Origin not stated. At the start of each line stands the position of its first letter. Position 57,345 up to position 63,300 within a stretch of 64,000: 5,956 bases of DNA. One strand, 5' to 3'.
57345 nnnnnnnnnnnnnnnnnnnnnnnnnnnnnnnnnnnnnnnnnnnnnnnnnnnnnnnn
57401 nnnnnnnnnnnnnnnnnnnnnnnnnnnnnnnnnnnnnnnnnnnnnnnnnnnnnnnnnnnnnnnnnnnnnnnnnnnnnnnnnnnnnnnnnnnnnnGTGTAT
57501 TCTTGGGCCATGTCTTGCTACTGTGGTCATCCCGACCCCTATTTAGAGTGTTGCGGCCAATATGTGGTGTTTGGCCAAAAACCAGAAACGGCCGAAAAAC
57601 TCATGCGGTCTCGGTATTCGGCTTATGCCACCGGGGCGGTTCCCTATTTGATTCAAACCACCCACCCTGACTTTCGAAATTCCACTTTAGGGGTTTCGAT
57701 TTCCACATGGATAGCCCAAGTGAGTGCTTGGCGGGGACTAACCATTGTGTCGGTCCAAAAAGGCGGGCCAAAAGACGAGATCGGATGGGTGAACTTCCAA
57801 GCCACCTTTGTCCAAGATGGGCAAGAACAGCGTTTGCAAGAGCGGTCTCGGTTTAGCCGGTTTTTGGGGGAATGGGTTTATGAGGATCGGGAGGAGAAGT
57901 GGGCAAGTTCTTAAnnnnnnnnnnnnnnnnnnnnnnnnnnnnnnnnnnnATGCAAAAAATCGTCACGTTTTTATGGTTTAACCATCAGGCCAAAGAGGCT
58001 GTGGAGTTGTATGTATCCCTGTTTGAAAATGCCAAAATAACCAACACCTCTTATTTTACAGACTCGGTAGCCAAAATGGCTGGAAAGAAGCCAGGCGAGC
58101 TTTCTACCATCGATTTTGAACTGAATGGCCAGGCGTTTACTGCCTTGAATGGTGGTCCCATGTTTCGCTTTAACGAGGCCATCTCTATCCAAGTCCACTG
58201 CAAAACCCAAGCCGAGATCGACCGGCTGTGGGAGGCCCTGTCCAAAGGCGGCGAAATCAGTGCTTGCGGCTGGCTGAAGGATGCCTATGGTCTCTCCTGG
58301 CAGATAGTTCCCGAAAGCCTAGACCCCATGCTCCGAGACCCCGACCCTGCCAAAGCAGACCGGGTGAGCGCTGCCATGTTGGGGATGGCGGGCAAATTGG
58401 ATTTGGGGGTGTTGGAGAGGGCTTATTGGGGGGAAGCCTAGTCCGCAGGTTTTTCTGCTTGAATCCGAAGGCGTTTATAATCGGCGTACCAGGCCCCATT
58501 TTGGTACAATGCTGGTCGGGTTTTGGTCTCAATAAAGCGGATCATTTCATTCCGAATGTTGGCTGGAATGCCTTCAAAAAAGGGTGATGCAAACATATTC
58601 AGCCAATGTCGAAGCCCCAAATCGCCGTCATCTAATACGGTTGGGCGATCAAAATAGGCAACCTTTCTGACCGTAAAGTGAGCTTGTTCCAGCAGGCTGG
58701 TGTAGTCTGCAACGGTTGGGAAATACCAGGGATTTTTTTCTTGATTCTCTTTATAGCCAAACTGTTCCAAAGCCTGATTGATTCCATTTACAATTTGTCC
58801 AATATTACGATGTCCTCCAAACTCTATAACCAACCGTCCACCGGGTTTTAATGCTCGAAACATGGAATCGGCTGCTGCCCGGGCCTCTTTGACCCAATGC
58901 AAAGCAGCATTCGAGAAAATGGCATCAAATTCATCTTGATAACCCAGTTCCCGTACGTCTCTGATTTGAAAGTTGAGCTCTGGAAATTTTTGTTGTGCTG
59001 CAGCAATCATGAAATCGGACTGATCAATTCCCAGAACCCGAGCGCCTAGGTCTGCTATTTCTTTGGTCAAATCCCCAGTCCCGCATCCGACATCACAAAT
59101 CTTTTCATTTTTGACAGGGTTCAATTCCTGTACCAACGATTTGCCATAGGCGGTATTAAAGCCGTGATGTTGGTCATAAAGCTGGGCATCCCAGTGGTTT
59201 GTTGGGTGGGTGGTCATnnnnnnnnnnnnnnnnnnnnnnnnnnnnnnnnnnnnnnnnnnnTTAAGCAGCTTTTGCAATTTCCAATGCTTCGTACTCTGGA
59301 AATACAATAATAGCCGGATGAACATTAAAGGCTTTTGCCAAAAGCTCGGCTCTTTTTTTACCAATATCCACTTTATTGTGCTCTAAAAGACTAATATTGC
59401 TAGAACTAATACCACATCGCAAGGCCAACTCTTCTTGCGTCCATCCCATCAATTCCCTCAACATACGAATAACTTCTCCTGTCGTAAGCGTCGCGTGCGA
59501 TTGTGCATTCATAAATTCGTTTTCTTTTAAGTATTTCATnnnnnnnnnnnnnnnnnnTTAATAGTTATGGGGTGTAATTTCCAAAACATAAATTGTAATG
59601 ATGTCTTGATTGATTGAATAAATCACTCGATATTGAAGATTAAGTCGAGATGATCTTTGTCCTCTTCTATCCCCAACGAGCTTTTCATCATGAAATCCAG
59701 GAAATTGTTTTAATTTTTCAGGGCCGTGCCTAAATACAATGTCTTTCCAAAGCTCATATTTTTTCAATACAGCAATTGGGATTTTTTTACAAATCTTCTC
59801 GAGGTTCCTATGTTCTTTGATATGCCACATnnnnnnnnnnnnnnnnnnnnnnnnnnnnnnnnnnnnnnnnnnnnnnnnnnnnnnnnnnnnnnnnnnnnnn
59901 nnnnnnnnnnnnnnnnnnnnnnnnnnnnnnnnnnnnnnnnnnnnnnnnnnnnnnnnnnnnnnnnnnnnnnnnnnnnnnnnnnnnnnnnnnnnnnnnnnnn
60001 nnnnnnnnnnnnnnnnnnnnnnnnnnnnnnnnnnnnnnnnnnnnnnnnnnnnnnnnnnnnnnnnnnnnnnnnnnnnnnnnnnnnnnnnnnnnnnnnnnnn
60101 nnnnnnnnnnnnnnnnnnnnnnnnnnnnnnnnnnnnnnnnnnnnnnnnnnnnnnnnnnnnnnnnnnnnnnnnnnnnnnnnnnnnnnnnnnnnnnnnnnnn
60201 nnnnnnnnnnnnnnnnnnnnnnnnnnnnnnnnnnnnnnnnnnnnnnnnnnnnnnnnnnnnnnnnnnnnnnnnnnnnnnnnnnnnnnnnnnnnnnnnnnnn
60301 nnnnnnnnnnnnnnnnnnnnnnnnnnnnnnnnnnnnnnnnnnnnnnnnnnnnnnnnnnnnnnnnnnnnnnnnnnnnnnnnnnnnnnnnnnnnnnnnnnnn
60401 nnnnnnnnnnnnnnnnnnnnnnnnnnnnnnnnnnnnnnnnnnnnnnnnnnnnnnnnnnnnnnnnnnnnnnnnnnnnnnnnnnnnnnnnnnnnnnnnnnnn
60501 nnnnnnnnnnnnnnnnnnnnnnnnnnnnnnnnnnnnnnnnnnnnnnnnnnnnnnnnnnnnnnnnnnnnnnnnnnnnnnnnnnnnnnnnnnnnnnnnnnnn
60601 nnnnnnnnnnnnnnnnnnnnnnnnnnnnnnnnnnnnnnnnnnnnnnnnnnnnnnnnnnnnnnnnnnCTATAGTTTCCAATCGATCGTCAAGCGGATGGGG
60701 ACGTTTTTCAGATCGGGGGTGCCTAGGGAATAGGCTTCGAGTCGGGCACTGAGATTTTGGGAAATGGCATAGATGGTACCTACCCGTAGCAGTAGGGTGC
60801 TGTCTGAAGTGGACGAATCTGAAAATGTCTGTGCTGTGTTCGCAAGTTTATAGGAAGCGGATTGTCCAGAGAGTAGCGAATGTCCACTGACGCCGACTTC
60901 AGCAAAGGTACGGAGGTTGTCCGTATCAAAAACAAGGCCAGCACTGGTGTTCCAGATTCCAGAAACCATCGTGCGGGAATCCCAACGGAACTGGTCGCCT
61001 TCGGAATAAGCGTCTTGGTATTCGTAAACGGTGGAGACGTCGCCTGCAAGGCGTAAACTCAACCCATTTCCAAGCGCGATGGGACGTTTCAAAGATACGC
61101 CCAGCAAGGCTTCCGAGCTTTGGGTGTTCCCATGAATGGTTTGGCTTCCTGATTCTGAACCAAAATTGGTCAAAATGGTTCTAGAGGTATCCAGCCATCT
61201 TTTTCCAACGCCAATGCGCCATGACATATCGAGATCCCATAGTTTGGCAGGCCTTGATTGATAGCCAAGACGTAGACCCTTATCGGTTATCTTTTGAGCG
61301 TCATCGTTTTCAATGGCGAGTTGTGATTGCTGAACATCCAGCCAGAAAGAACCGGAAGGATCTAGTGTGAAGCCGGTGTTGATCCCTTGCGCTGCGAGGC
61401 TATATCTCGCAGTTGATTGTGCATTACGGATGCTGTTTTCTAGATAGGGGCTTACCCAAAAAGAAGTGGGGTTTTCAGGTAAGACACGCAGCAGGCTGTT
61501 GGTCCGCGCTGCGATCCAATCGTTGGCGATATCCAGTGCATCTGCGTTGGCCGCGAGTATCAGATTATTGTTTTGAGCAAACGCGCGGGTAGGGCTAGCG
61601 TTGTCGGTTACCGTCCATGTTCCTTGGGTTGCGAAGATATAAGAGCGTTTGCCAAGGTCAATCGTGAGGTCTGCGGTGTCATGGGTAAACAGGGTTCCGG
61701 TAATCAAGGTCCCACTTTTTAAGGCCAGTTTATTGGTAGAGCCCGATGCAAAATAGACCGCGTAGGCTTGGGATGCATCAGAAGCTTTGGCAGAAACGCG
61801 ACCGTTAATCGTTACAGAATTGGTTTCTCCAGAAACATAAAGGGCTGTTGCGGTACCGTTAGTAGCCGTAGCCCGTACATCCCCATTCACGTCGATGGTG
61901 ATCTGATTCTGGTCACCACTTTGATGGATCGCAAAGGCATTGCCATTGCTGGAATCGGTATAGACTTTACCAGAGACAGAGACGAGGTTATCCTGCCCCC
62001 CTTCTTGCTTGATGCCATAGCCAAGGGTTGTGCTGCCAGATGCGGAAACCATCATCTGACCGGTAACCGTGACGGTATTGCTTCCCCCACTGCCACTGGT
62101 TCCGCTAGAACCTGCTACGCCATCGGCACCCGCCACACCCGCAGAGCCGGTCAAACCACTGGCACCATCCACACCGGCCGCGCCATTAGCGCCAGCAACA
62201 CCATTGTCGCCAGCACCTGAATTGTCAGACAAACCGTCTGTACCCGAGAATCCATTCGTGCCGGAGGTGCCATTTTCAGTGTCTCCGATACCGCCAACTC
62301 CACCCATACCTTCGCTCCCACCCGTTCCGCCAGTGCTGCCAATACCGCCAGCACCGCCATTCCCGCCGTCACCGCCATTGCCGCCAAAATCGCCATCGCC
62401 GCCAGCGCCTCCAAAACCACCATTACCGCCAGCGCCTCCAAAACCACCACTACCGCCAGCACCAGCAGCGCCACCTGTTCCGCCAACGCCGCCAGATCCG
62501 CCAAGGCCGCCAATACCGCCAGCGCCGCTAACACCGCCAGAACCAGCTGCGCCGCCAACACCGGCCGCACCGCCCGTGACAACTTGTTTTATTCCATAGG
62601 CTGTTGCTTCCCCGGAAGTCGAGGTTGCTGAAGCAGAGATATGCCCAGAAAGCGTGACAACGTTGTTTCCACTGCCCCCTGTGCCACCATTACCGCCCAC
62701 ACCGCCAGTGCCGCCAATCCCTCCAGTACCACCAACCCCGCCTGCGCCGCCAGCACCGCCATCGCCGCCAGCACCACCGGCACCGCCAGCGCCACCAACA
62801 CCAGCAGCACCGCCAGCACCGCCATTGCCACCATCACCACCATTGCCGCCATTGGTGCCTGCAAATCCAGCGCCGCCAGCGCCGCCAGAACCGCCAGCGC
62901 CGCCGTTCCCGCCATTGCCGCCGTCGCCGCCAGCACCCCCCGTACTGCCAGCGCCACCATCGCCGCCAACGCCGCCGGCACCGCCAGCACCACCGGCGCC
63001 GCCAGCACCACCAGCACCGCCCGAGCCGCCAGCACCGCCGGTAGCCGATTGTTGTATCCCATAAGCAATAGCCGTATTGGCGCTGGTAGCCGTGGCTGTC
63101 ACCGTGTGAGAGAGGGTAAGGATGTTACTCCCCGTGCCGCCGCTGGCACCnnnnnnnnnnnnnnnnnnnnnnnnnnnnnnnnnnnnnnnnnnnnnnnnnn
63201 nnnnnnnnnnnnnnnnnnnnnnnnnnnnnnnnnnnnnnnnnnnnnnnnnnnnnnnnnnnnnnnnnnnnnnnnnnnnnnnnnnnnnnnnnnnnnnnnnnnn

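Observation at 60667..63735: PE-PGRS-like Gly-Gly-X repeat autotransporter with three repeated modules in a Gram-negative-type genome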

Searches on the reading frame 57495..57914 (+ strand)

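Call 12: search_protein_families(library=pfam, proteins=[window:57495-57914:+], max_evalue=0.001)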
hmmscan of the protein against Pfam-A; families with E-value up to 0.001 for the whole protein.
window:57495-57914:+ (139 aa): 1 family
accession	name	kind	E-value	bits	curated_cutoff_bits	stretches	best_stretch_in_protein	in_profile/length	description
PF17775.7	YchJ_M-like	-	2.3e-27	96.1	22.7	1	32-131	1-98/99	YchJ, middle NTF2-like domain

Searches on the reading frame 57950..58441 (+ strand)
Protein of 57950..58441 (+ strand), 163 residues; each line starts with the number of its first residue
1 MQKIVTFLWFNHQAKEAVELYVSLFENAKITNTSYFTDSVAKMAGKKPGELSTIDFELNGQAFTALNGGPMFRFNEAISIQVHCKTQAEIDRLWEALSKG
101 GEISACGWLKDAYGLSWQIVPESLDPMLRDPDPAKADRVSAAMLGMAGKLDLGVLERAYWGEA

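Call 12: search_protein_families(library=pfam, proteins=[window:57950-58441:+], max_evalue=0.001)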
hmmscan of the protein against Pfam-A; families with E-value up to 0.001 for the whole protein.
window:57950-58441:+ (163 aa): 1 family
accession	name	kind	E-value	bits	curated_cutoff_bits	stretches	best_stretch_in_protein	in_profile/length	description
PF06983.19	3-dmu-9_3-mt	-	1.3e-42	145.4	24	1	2-120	1-116/116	3-demethylubiquinone-9 3-methyltransferase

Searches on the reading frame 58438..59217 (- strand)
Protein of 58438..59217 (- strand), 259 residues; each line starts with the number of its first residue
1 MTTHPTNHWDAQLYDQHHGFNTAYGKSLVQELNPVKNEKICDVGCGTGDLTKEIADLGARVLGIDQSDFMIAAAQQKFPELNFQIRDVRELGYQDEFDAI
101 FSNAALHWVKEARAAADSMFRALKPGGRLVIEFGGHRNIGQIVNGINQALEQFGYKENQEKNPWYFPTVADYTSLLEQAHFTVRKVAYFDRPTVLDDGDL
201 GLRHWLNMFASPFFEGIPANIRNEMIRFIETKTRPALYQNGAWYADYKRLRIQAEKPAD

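Call 12: search_protein_families(library=pfam, proteins=[window:58438-59217:-], max_evalue=0.001)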
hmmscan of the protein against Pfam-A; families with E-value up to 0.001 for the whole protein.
window:58438-59217:- (259 aa): 15 families
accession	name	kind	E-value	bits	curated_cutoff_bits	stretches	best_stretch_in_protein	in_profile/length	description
PF08241.18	Methyltransf_11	-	3e-22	79.5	21.2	1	42-131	2-95/95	Methyltransferase domain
PF13649.12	Methyltransf_25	-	4.7e-21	75.7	27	1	40-127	1-97/97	Methyltransferase domain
PF13847.12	Methyltransf_31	-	1.1e-20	74.3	27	1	36-133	3-111/145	Methyltransferase domain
PF08242.18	Methyltransf_12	-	3.2e-18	66.7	30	1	42-129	2-98/98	Methyltransferase domain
PF13489.12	Methyltransf_23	-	1.2e-15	58.1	27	1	28-185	12-163/164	Methyltransferase domain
PF01209.24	Ubie_methyltran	-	1.1e-08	35.1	20.1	1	31-134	42-155/233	ubiE/COQ5 methyltransferase family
PF05175.20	MTS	-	8.2e-08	32.5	23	1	27-150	22-154/170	Methyltransferase small domain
PF08003.17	Methyltransf_9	-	4.6e-07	29.6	23.8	1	29-185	108-264/315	Protein of unknown function (DUF1698)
PF02353.26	CMAS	-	6.9e-06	26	27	1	32-132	58-165/273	Mycolic acid cyclopropane synthetase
PF07021.18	MetW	-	4.8e-05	23.5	21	1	37-193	14-172/193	Methionine biosynthesis protein MetW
PF01135.25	PCMT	-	7.1e-05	23.1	20.3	1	35-143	72-181/210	Protein-L-isoaspartate(D-aspartate) O-methyltransferase (PCMT)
PF06325.19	PrmA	-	0.00014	21.9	22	1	36-131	161-258/296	Ribosomal protein L11 methyltransferase (PrmA)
PF05401.17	NodS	-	0.00023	21.5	24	1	39-138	46-149/201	Nodulation protein S (NodS)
PF13679.12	Methyltransf_32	-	0.00037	20.9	27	1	28-84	16-79/143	Methyltransferase domain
PF03848.20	TehB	-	0.00099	19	20.4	0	27-128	21-129/193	Tellurite resistance protein TehB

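Call 17: find_encoding_contigs(protein=window:58438-59217:-, flank=10000, max_places=6)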
Protein window:58438-59217:- (259 aa): 1 contig read that carries it; 1 place shown.
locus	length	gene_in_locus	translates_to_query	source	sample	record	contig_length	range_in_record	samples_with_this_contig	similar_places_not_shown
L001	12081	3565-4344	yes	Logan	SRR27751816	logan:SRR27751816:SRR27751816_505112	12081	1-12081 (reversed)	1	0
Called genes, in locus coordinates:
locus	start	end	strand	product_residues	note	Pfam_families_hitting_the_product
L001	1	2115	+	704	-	?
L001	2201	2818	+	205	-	PF09997:DUF2238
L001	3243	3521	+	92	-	PF12844:HTH_19 (weak), PF13560:HTH_31 (weak), PF01381:HTH_3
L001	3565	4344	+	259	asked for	PF01209:Ubie_methyltran, PF02353:CMAS (weak), PF13489:Methyltransf_23, PF05175:MTS, PF08241:Methyltransf_11, PF08242:Methyltransf_12, PF13649:Methyltransf_25, PF13847:Methyltransf_31, +1 more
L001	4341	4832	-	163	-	PF06983:3-dmu-9_3-mt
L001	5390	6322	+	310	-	PF08279:HTH_11, PF19187:HTH_PafC (weak), PF13280:WYL, PF25583:WCX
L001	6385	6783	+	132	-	PF00903:Glyoxalase (weak)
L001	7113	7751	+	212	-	PF04982:TM_HPP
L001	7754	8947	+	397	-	PF07690:MFS_1, PF00083:Sugar_tr (faint), PF07690:MFS_1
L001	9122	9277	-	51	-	-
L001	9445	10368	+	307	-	PF02678:Pirin, PF05726:Pirin_C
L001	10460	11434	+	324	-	-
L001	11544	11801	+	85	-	PF13744:HTH_37 (weak), PF13560:HTH_31, PF01381:HTH_3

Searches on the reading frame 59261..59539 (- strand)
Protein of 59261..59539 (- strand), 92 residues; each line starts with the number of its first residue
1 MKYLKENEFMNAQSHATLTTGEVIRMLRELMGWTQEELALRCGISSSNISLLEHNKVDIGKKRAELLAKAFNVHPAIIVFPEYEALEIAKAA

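Call 12: search_protein_families(library=pfam, proteins=[window:59261-59539:-], max_evalue=0.001)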
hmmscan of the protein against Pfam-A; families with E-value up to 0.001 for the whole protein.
window:59261-59539:- (92 aa): 5 families
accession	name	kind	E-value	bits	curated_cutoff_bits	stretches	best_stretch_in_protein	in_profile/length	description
PF01381.28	HTH_3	-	4.2e-13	49.5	23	1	24-76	1-53/55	Helix-turn-helix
PF12844.13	HTH_19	-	2.7e-07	30.8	30.2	1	21-74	1-54/64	Helix-turn-helix domain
PF13560.12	HTH_31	-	2.5e-06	28.1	27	1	21-75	3-58/64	Helix-turn-helix domain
PF13443.12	HTH_26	-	9.9e-05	23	22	1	24-76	2-55/63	Cro/C1-type HTH DNA-binding domain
PF13744.12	HTH_37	-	0.00074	19.7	27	0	22-58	21-57/80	Helix-turn-helix domain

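Call 78: search_protein_families(library=ncbifam, proteins=[window:59261-59539:-], max_evalue=0.01)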
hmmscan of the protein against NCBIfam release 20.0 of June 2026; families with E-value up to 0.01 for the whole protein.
window:59261-59539:- (92 aa): 13 families
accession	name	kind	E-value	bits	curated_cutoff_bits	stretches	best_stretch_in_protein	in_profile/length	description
TIGR03070.1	couple_hipB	subfamily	1.1e-06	28.5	71.65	1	21-56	4-39/58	type II toxin-antitoxin system Y4mF family antitoxin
TIGR03830.1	CxxCG_CxxCG_HTH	subfamily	9.1e-06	25.5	61.8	1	10-76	57-121/127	type II TA system antitoxin MqsA family protein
TIGR00270.2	TIGR00270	equivalog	2.2e-05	24.3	110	1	21-73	77-129/159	multiprotein bridging factor aMBF1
NF007257.0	PRK09706.1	subfamily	0.00013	21.8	101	1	18-81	4-67/135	transcriptional repressor DicA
NF007271.0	PRK09726.1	equivalog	0.00019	21.4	79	1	22-55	15-48/88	type II toxin-antitoxin system antitoxin HipB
NF047948.1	male_kill_WMK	equivalog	0.00024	20.7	300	1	14-84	157-227/300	WO male-killing family protein Wmk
NF041951.1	phage_RstR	subfamily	0.00087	19.5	80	1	21-84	4-67/108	RstR family transcriptional repressor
TIGR02612.1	mob_myst_A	hypoth_equivalog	0.00097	19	122.6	1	9-58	16-64/150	mobile mystery protein A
NF007408.0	PRK09943.1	equivalog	0.0025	17.4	211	1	15-59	3-47/185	HTH-type transcriptional regulator PuuR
NF006015.0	PRK08154.1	subfamily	0.0035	16.5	204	1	12-79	23-90/314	anaerobic benzoate catabolism transcriptional regulator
NF003055.0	PRK03975.1-2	equivalog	0.0041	16.9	122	1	22-65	16-58/140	putative transcriptional regulator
NF041575.1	antitoxPezA_Strep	equivalog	0.0047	16.9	290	1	21-79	3-61/158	type II toxin-antitoxin system antitoxin PezA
TIGR00721.1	tfx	subfamily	0.01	15.8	60.25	1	21-63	12-53/137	Tfx family DNA-binding protein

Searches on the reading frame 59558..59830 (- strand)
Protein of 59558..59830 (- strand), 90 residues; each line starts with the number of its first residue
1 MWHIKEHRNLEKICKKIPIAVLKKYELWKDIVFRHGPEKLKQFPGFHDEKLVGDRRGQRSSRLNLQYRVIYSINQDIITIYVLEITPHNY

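Call 12: search_protein_families(library=pfam, proteins=[window:59558-59830:-], max_evalue=0.001)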
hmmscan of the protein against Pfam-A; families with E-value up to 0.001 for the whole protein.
window:59558-59830:- (90 aa): 0 families

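Call 46: search_protein_families(library=pfam, proteins=[window:59558-59830:-], max_evalue=0.01)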
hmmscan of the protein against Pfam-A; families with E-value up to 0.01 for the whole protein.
window:59558-59830:- (90 aa): 0 families

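Call 78: search_protein_families(library=ncbifam, proteins=[window:59558-59830:-], max_evalue=0.01)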
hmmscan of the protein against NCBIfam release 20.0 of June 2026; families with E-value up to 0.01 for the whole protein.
window:59558-59830:- (90 aa): 2 families
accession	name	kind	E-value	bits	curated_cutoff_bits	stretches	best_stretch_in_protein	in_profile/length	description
TIGR02116.1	toxin_Txe_YoeB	equivalog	7.6e-05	22.8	51.8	1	49-81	42-74/80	Txe/YoeB family addiction module toxin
TIGR02385.1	RelE_StbE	subfamily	0.0011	19.5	27.9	1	36-82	36-80/88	type II toxin-antitoxin system mRNA interferase toxin, RelE/StbE family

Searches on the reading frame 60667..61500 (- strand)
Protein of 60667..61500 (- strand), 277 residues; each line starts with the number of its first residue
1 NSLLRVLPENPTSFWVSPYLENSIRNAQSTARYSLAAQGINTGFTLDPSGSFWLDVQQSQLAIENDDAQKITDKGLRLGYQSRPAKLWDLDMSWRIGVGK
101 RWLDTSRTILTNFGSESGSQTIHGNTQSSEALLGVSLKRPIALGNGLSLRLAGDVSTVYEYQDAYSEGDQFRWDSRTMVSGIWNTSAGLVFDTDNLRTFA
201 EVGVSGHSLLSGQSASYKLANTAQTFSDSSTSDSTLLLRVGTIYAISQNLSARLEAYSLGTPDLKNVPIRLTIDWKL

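Call 7: search_protein_families(library=pfam, proteins=[window:60667-61500:-], max_evalue=10)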
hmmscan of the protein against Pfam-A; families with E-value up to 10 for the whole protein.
window:60667-61500:- (277 aa): 0 families

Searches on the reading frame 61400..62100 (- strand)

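Call 7: search_protein_families(library=pfam, proteins=[window:61400-62100:-], max_evalue=10)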
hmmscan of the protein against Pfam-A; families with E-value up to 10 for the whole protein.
window:61400-62100:- (233 aa): 2 families
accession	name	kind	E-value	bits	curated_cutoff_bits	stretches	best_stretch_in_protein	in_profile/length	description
PF01774.22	UreD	-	0.014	15.9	27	1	61-106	11-57/201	UreD urease accessory protein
PF11259.13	DUF3060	-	0.46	10.7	23.1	1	81-98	11-28/58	Protein of unknown function (DUF3060)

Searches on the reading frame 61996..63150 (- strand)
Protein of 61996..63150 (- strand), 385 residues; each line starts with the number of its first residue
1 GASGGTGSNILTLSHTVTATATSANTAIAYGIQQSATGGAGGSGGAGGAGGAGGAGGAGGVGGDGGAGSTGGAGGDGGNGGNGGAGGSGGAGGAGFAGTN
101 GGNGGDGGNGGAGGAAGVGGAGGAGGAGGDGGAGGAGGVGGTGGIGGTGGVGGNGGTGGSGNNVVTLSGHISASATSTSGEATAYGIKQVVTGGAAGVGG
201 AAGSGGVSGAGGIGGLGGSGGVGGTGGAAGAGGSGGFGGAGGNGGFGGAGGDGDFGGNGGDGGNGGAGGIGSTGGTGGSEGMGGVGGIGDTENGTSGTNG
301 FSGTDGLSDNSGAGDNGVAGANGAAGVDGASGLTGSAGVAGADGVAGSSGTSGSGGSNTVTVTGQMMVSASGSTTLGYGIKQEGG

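Call 47: find_homologous_proteins(query=window:61996-63150:-, max_evalue=0.001)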
Query window:61996-63150:- (385 aa): 113 proteins with E <= 0.001 among 8000 candidates.
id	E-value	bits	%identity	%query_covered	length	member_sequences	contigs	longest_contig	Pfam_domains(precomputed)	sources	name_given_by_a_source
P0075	3.2e-13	67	-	-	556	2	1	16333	PF01391.24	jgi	jgi:hypothetical protein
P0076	3.9e-13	67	-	-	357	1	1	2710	-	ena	-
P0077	7.9e-11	59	-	-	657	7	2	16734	-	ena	-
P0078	6.9e-10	56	-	-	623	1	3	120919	-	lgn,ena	-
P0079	1.0e-9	56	-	-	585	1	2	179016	-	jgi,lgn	-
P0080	2.4e-9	55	-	-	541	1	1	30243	PF03781.23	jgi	jgi:formylglycine-generating enzyme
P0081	7.1e-9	53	-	-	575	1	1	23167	-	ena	-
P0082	4.8e-8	50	-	-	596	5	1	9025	-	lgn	-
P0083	1.6e-7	49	-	-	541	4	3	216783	-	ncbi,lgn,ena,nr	ncbi:MAG: hypothetical protein J6J79_03080 [Lachnospiraceae bacterium]|nr:hypothetical protein [Lach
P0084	4.3e-7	47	-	-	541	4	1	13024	-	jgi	-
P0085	4.3e-7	47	-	-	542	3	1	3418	-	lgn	-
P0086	5.2e-7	47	-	-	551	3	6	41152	-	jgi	-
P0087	5.3e-7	47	-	-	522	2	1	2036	-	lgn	-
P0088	6.6e-7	46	-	-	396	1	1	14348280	-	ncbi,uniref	ncbi:hypothetical protein WMF37_09305 [Sorangium sp. So ce291]|uniref:hypothetical protein n=1 Tax=S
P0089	8.8e-7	46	-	-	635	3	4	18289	-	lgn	-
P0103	1.7e-5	42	-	-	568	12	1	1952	PF21526.3,PF00934.26,PF00300.28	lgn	-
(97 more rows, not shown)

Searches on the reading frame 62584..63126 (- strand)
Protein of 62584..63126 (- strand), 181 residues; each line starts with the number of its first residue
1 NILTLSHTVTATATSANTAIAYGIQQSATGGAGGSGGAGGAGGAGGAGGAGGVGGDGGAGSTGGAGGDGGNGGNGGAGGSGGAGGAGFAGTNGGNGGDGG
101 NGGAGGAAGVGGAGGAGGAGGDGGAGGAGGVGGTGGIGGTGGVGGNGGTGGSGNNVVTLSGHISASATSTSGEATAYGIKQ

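Call 75: search_solved_structures(query=window:62584-63126:-, max_evalue=10)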
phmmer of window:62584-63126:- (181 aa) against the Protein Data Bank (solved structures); distinct sequences matched with E-value up to 10: 48.
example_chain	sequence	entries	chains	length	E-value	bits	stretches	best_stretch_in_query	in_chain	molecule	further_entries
3hqv_B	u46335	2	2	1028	1.6e-18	70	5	28-151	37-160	Collagen alpha-2(I) chain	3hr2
3hqv_A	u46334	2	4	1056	2.2e-16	63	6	28-149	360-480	Collagen alpha-1(I) chain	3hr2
8zxl_X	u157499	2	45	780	3.1e-07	33.1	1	31-148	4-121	spindlefibril | axialfibril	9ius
9wxp_BB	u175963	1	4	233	4.9e-06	29.2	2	34-152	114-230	Collagen type V alpha 2 chain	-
9wxp_BC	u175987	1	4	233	8.5e-06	28.4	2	27-150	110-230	Collagen type XI alpha 1 chain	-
9wxp_CB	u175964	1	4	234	1.3e-05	27.8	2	27-152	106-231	Collagen type V alpha 2 chain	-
9wxp_AB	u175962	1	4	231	1.7e-05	27.5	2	27-149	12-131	Chromaffin granule amine transporter isoform X1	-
9wxp_CD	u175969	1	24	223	2.1e-05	27.1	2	35-151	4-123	Collagen type II alpha 1 chain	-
9wxp_BD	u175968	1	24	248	2.7e-05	26.8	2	26-149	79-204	Collagen type II alpha 1 chain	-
9wxp_BK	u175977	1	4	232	3.8e-05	26.3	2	35-133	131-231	Collagen type IX alpha 2 chain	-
9wxp_DB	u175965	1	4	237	5.2e-05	25.9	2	36-150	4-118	Collagen alpha-2(V) chain preproprotein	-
9wxp_CA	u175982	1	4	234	6.8e-05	25.5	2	29-150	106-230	Fibrillar collagen NC1 domain-containing protein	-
9wxp_AC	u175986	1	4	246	8.9e-05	25.1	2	28-148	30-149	Collagen type XI alpha 1 chain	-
9wxp_BA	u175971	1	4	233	0.0001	24.9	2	30-153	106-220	Fibrillar collagen NC1 domain-containing protein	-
9han_A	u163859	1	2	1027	0.00011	24.8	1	31-151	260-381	Collagen type VI alpha 1 chain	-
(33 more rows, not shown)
